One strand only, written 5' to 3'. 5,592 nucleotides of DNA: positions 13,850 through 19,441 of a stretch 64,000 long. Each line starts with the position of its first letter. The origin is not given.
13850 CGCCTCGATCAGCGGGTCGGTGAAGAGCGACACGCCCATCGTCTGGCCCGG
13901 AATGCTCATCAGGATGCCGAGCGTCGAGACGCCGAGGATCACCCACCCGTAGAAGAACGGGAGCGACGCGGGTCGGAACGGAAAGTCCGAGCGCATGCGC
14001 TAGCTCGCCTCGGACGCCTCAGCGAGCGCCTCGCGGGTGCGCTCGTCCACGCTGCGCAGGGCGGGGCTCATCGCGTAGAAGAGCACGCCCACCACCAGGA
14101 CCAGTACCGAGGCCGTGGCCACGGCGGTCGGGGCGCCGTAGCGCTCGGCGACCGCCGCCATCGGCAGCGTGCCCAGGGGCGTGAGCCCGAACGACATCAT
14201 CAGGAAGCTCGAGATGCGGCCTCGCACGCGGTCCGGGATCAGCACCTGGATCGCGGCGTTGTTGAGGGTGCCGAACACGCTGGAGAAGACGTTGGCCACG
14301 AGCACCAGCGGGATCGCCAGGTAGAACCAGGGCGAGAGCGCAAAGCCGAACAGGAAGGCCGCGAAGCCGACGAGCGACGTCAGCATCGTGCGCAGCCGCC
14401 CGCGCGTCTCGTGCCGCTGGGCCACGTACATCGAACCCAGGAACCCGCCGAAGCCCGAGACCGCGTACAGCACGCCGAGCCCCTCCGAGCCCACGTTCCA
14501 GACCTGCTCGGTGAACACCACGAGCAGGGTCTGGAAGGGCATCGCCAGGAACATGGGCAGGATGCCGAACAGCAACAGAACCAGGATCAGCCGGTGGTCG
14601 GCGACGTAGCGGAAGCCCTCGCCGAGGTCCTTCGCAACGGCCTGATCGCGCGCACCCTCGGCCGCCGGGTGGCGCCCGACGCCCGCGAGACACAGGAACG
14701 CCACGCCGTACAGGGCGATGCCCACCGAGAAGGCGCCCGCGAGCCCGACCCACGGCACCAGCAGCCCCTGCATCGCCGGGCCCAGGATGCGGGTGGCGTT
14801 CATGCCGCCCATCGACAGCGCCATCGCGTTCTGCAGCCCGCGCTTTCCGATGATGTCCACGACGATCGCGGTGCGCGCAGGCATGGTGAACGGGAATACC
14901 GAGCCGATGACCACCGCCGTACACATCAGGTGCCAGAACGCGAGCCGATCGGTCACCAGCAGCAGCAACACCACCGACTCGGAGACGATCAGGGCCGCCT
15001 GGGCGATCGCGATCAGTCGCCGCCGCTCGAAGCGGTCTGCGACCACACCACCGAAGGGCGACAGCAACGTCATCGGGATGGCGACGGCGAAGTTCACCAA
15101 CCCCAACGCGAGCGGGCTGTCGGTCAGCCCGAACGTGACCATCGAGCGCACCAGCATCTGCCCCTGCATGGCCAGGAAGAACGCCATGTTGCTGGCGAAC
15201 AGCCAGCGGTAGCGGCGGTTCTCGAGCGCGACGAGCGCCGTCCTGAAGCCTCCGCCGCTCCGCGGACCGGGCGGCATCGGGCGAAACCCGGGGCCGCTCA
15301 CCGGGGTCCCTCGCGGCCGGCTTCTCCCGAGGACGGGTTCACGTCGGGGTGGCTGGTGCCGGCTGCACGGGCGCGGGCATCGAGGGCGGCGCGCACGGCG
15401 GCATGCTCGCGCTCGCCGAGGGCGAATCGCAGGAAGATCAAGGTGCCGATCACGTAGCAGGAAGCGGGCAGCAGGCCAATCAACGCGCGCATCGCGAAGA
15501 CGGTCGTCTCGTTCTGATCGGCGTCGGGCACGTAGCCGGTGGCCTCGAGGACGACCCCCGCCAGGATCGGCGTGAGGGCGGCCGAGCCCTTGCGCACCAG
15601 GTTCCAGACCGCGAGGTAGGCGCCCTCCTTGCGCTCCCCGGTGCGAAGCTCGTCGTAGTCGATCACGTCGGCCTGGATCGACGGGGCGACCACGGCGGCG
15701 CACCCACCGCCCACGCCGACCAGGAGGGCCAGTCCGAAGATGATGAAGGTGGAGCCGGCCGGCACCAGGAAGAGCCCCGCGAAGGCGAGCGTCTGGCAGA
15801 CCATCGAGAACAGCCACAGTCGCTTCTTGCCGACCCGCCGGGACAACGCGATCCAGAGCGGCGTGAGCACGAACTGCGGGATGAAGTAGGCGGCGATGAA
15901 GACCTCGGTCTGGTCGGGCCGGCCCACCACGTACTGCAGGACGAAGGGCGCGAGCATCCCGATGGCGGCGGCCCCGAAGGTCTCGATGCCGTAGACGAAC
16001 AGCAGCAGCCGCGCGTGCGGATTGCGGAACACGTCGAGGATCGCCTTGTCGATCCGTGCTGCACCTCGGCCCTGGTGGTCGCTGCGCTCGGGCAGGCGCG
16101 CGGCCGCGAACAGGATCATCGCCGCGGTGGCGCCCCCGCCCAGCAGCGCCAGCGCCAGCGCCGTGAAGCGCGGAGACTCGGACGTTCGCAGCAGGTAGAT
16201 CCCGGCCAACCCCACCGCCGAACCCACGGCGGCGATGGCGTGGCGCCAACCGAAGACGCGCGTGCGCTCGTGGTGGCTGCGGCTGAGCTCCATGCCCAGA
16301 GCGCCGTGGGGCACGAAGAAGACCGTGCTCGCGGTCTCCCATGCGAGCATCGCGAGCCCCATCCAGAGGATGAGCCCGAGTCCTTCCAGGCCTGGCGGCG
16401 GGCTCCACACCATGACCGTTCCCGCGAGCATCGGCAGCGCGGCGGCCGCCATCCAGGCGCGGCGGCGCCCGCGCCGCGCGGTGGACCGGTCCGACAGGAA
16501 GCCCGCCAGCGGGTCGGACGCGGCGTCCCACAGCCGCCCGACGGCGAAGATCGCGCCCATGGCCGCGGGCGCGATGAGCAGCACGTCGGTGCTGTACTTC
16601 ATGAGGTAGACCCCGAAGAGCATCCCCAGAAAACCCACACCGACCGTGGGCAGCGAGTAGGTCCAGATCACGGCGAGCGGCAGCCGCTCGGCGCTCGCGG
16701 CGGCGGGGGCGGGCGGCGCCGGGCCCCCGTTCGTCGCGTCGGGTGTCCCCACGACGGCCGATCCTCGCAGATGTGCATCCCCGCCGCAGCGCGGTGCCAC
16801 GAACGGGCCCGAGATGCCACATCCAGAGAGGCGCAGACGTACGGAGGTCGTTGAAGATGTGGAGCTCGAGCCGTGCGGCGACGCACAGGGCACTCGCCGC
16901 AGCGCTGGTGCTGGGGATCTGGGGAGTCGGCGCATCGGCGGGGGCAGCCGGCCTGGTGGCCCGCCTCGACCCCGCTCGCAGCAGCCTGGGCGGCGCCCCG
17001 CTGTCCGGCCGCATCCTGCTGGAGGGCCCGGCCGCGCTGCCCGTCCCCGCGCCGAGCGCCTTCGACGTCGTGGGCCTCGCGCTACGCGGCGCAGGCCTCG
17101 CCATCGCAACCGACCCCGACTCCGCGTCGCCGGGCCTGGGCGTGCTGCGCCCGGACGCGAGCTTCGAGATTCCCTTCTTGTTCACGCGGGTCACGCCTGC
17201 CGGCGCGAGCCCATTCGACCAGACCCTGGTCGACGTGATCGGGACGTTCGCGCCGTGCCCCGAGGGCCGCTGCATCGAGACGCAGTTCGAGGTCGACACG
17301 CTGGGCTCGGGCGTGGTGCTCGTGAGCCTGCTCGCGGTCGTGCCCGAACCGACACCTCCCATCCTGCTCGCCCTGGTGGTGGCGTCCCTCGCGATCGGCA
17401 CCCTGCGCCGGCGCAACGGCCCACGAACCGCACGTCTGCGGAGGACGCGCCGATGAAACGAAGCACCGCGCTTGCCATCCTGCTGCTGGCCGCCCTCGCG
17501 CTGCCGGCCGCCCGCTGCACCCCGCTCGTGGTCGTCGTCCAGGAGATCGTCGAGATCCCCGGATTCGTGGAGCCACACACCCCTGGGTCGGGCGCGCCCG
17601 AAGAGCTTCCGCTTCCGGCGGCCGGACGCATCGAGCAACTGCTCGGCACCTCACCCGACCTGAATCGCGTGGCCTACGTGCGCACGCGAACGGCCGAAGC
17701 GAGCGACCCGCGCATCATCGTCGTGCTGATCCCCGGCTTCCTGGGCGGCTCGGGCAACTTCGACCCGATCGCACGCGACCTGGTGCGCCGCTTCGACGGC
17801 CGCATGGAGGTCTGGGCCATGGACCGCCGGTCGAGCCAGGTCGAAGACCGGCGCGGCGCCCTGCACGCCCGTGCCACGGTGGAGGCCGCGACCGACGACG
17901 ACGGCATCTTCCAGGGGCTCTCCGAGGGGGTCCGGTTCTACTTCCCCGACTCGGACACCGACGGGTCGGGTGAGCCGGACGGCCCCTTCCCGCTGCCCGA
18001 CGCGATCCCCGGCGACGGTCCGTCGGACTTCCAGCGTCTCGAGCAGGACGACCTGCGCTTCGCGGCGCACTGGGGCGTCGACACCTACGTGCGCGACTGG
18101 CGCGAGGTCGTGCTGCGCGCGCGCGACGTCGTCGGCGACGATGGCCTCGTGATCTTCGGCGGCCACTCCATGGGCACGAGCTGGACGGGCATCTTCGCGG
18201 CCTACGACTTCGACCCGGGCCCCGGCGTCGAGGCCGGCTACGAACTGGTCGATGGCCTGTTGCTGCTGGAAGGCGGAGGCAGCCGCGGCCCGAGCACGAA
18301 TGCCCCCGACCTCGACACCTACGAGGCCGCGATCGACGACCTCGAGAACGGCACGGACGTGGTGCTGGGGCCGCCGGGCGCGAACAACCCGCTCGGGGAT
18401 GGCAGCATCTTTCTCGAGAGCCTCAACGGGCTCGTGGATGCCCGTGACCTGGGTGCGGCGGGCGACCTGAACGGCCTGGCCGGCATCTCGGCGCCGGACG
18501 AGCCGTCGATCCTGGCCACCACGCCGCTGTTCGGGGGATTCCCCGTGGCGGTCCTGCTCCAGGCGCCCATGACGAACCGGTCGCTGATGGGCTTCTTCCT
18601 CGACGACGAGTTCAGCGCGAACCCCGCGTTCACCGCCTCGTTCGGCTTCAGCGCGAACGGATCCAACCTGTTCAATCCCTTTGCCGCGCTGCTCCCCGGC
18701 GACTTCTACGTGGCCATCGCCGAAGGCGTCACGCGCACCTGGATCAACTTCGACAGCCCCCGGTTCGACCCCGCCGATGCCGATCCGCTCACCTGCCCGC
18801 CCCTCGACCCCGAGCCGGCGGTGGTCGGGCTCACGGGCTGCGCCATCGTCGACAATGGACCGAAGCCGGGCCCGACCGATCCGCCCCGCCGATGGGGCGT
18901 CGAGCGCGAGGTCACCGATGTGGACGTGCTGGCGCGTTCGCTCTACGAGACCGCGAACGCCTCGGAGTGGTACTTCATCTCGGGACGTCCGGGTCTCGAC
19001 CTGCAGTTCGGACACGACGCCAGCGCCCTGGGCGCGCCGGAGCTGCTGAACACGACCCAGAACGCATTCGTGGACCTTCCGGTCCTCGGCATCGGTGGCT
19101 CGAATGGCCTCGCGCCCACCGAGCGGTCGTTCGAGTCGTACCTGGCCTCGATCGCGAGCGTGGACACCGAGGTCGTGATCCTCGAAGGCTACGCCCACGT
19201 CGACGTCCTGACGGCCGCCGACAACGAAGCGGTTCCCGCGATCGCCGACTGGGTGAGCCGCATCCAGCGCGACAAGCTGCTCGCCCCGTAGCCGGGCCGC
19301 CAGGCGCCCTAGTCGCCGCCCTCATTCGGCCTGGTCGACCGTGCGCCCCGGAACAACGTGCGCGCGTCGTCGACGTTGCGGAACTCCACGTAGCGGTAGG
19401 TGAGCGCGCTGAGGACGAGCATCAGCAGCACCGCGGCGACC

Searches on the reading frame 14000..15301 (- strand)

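Call 76: search_protein_families(library=pfam, proteins=[window:14000-15301:-], max_evalue=0.001)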
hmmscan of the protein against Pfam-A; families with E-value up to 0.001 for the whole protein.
window:14000-15301:- (433 aa): 3 families
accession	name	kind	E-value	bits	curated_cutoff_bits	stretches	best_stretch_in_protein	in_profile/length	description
PF05977.19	MFS_3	-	9.8e-40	136.9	27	1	22-422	3-402/524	Transmembrane secretion effector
PF07690.21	MFS_1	-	4.6e-29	101.9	33.4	1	39-373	6-341/347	Major Facilitator Superfamily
PF13347.12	MFS_2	-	2e-06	27.1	27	0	186-350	170-337/427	MFS/sugar transport protein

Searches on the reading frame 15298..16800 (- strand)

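Call 55: search_protein_families(library=pfam, proteins=[window:15298-16800:-], max_evalue=0.1)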
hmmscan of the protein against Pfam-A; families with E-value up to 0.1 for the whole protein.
window:15298-16800:- (500 aa): 3 families
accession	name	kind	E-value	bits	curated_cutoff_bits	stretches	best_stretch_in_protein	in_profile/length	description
PF13347.12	MFS_2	-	1.2e-86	291.4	27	1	48-462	2-426/427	MFS/sugar transport protein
PF07690.21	MFS_1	-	1.8e-28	99.9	33.4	3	78-411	31-347/347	Major Facilitator Superfamily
PF12832.13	MFS_1_like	-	1.6e-06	27.9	25.2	2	278-364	13-101/373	MFS_1 like family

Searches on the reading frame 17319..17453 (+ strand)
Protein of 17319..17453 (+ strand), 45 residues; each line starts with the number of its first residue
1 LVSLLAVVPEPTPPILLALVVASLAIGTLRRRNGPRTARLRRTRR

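Call 53: search_protein_families(library=ncbifam, proteins=[window:17319-17453:+], max_evalue=10)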
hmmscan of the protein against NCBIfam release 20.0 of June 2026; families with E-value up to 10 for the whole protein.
seq(45 aa): 2 families
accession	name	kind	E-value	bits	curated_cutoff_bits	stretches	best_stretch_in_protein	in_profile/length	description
TIGR02595.1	PEP_CTERM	domain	0.00088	20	16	1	8-32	1-23/24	PEP-CTERM sorting domain-containing protein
NF033191.4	JDVT-CTERM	domain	0.0094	15.8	27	1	9-33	10-35/35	JDVT-CTERM domain-containing protein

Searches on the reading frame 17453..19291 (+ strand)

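Call 76: search_protein_families(library=pfam, proteins=[window:17453-19291:+], max_evalue=0.001)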
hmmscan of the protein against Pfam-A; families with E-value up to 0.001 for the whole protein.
window:17453-19291:+ (612 aa): 1 family
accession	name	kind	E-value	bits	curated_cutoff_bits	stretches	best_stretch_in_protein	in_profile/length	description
PF00561.26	Abhydrolase_1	-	0.00034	20.8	25.8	1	89-243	2-81/245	alpha/beta hydrolase fold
